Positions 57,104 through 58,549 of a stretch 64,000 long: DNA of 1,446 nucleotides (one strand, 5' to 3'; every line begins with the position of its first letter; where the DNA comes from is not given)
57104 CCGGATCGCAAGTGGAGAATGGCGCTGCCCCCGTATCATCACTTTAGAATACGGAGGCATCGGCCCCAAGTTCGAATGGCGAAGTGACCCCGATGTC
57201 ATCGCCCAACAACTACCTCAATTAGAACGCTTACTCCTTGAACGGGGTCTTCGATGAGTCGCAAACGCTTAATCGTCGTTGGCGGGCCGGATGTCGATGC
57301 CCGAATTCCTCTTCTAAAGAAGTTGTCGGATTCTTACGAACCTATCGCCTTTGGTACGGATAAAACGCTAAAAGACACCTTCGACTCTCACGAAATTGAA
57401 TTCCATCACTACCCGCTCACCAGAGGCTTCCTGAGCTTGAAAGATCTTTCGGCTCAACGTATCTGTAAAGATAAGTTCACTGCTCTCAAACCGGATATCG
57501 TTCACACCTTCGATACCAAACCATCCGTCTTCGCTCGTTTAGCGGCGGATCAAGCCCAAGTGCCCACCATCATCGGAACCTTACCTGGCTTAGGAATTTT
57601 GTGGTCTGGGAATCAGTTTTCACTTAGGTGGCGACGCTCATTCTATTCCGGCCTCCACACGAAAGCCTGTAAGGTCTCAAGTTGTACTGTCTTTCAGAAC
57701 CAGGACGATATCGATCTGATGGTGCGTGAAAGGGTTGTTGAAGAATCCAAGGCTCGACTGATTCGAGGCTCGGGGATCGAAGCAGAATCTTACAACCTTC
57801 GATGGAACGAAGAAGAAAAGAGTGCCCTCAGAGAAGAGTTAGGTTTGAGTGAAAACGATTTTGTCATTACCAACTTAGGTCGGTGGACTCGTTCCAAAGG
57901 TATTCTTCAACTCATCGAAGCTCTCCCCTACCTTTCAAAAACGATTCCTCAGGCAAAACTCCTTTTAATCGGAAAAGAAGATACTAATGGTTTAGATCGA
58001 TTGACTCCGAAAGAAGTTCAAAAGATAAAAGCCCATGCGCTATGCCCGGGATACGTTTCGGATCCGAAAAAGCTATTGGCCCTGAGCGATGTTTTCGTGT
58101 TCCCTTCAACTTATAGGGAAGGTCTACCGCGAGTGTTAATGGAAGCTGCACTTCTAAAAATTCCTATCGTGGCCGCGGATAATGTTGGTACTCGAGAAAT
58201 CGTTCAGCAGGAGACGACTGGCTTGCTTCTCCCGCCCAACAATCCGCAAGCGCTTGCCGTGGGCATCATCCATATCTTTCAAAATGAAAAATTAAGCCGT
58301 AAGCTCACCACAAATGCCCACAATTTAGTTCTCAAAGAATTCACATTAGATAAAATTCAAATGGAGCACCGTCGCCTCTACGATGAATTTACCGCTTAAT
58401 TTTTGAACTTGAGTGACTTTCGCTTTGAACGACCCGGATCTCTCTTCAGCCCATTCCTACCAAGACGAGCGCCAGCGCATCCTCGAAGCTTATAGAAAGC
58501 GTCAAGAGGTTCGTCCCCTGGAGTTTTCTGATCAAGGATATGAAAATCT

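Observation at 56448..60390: DUF692 (MbnB/TglH-like) protein translationally coupled to a glycosyltransferase, methyltransferase and sugar aminotransferase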

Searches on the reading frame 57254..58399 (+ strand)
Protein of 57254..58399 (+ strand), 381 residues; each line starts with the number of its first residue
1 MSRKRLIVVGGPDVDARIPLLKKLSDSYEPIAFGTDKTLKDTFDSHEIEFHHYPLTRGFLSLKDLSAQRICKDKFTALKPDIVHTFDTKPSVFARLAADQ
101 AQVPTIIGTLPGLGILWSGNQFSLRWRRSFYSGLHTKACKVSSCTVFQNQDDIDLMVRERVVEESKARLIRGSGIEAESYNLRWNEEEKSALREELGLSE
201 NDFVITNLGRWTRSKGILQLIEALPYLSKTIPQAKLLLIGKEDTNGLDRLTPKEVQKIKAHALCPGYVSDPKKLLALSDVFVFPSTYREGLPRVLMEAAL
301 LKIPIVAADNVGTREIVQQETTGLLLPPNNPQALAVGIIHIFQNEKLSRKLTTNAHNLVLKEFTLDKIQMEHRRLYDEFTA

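Call 3: search_protein_families(library=pfam, proteins=[window:57254-58399:+], max_evalue=0.1)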
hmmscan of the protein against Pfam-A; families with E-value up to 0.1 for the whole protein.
window:57254-58399:+ (381 aa): 6 families
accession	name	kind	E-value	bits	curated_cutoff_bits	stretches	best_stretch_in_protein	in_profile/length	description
PF00534.26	Glycos_transf_1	-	2.1e-32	112.5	26.4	1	190-356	3-170/172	Glycosyl transferases group 1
PF13692.12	Glyco_trans_1_4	-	1.3e-26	94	27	1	204-344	3-142/142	Glycosyl transferases group 1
PF13477.12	Glyco_trans_4_2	-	1.5e-06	28.9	23.4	1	44-136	41-130/139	Glycosyl transferase 4-like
PF13579.12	Glyco_trans_4_4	-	5.3e-05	24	29.7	1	45-164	37-149/158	Glycosyl transferase 4-like domain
PF13439.12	Glyco_transf_4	-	0.0012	19.4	28.5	1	45-151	38-143/170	Glycosyltransferase Family 4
PF20706.3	GT4-conflict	-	0.0043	16.5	26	1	200-322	195-325/385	Family 4 Glycosyltransferase in conflict systems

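Call 4: search_protein_families(library=ncbifam, proteins=[window:57254-58399:+], max_evalue=0.1)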
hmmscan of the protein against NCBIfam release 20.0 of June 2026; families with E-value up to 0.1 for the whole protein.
window:57254-58399:+ (381 aa): 38 families (the best 25 are shown)
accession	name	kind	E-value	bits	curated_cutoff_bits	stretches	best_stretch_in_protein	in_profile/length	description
NF047684.1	TeichurnBiosyTuaC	equivalog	1.5e-24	86.7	550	1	76-378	105-388/391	teichuronic acid biosynthesis protein TuaC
TIGR03088.1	stp2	hypoth_equivalog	5.6e-23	81.6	409.05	1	75-378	77-372/374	TIGR03088 family PEP-CTERM/XrtA system glycosyltransferase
TIGR03999.1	thiol_BshA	equivalog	1.7e-19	70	273.7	1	46-379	53-373/375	N-acetyl-alpha-D-glucosaminyl L-malate synthase BshA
NF041876.1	EPS_EpsE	equivalog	1.9e-19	70.2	400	1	202-365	214-382/389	exopolysaccharide biosynthesis GT4 family glycosyltransferase EpsE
TIGR04157.1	glyco_rSAM_CFB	subfamily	1.2e-17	64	400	1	141-376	169-406/406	TIGR04157 family glycosyltransferase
TIGR04063.1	stp3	hypoth_equivalog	2.8e-17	62.7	442.05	1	133-378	149-394/397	TIGR04063 family PEP-CTERM/XrtA system glycosyltransferase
TIGR02149.1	glgA_Coryne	subfamily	3.3e-17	62.7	302.4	1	161-378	165-389/391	glycogen synthase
NF038298.1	EPS_HpsO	equivalog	2.2e-15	56.3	575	1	139-378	144-386/388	hormogonium polysaccharide biosynthesis glycosyltransferase HpsO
NF053787.1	GlcN_PG_synth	equivalog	1.4e-14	53.7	480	1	186-377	181-357/361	N-acetylglucosaminyl phosphatidylglycerol synthase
NF012028.0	PRK15484.1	subfamily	3.3e-13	49.5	618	1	172-370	167-369/380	lipopolysaccharide N-acetylglucosaminyltransferase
TIGR04047.1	MSMEG_0565_glyc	hypoth_equivalog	4.8e-13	48.9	259.85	1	172-377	165-372/373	MSMEG_0565 family glycosyltransferase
NF038295.1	EPS_HpsP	equivalog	9.2e-13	47.9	550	1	184-378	189-386/388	hormogonium polysaccharide biosynthesis glycosyltransferase HpsP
NF049988.1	MGlcDAGSynMgs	equivalog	3.3e-12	46.5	400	1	139-379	152-387/398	alpha-monoglucosyldiacylglycerol synthase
NF050063.1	ProtGlycPglJ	equivalog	1.2e-11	44.4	500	1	186-368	180-355/363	N-acetylgalactosamine-N,N'-diacetylbacillosaminyl-diphospho-undecaprenol 4-alpha-N-acetylgalactosaminyltransferase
NF038229.1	Glyco4_Geo_Pelo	equivalog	4.1e-11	42.5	400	1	212-378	171-335/338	GPMC system family 4 glycosyltransferase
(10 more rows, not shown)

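Call 47: list_cluster_members(proteins=[P0001, window:57254-58396:+, window:59185-60387:+, P0008, P0006])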
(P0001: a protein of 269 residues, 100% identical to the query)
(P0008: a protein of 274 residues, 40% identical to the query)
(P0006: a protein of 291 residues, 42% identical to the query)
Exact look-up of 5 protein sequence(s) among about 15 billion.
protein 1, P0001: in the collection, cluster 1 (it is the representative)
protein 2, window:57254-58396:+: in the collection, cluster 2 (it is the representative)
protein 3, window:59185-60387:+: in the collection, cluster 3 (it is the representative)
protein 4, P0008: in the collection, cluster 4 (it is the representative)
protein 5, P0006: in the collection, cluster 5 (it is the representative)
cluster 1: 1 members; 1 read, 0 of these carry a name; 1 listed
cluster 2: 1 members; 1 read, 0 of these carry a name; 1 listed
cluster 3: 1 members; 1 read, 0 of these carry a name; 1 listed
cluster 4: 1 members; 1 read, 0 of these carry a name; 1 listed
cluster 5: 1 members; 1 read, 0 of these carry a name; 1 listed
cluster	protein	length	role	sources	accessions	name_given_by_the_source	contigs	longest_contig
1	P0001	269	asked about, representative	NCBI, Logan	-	-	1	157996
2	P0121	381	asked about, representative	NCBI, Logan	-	-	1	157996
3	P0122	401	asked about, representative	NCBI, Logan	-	-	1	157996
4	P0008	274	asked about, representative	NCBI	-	-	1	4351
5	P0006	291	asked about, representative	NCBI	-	-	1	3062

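Call 64: search_solved_structures(query=window:57254-58396:+, max_evalue=0.00001)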
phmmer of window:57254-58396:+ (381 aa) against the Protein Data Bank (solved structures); distinct sequences matched with E-value up to 0.00001: 22.
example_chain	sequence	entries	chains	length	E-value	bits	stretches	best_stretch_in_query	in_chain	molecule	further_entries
8dqd_A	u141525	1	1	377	3.7e-18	68.8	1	73-379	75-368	N, N'-diacetylbacillosaminyl-diphospho-undecaprenol alpha-1,3-N-acetylgalactosaminyltransf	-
8dvw_A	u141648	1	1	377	9.7e-18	67.5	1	73-379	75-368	N, N'-diacetylbacillosaminyl-diphospho-undecaprenol alpha-1,3-N-acetylgalactosaminyltransf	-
8dvz_A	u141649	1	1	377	4.8e-17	65.2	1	73-379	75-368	N, N'-diacetylbacillosaminyl-diphospho-undecaprenol alpha-1,3-N-acetylgalactosaminyltransf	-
6kih_A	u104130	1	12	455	7.8e-12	48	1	192-378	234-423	Tll1590 protein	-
2jjm_A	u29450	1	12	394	1.9e-11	46.8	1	187-377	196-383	GLYCOSYL TRANSFERASE, GROUP 1 FAMILY PROTEIN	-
3mbo_A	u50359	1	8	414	2.1e-11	46.6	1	187-377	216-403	Glycosyltransferase, group 1 family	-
4xso_B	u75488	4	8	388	2e-10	43.4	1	185-367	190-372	Alr3699 protein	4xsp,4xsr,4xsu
7mi0_A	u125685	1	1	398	9.6e-10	41.2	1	75-379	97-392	Glycosyltransferase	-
5d00_A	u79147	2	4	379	1.1e-08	37.7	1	106-378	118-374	N-acetyl-alpha-D-glucosaminyl L-malate synthase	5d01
3oka_A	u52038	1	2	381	1.2e-08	37.6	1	174-341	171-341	GDP-mannose-dependent alpha-(1-6)-phosphatidylinositol monomannoside mannosyltransferase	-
3okc_A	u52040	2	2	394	1.2e-08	37.5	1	174-341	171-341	GDP-mannose-dependent alpha-(1-6)-phosphatidylinositol monomannoside mannosyltransferase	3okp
8qoy_A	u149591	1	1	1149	2e-08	36.9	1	188-340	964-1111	TagF-like capsule polymerase Cps3D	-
4n9w_A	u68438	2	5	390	3.3e-08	36.1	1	205-357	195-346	GDP-mannose-dependent alpha-(1-2)-phosphatidylinositol mannosyltransferase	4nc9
2gej_A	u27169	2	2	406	3.6e-08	36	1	205-357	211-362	PHOSPHATIDYLINOSITOL MANNOSYLTRANSFERASE (PimA)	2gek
5i45_A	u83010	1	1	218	1.5e-07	34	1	205-378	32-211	Glycosyl transferases group 1 family protein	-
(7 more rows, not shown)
